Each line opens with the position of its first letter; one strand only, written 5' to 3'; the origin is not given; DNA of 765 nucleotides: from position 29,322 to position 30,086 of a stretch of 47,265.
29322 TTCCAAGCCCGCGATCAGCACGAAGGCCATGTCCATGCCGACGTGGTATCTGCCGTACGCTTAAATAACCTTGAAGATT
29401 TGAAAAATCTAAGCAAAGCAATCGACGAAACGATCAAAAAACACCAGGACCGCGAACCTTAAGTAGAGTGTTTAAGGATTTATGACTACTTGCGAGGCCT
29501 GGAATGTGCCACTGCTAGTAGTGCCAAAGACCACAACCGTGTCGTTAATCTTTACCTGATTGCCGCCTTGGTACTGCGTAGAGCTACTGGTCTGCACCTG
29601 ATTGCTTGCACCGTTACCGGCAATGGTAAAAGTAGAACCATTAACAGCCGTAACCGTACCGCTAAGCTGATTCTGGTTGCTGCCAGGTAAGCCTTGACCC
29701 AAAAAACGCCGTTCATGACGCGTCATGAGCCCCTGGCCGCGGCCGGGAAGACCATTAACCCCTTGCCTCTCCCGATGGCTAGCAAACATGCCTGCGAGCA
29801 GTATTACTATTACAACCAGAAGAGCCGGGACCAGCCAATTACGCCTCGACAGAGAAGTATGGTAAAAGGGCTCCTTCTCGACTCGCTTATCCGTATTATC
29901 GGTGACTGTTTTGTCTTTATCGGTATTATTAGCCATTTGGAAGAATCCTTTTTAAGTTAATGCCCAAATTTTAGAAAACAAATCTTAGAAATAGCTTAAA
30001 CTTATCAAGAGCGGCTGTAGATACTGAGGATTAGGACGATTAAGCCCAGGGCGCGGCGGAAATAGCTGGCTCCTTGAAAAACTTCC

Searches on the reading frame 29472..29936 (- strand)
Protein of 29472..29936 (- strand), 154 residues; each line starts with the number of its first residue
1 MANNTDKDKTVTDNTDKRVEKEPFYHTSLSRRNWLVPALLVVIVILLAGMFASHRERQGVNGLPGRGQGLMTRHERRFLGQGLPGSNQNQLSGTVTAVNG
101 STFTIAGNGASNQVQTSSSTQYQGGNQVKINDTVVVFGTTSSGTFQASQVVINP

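Call 16: search_protein_families(library=pfam, proteins=[window:29472-29936:-], max_evalue=0.001)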
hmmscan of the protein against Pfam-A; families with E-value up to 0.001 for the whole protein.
window:29472-29936:- (154 aa): 1 family
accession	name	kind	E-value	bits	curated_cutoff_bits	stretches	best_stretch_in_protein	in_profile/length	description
PF18914.6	DUF5666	-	4e-07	30.7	27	1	93-150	2-59/60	Domain of unknown function (DUF5666)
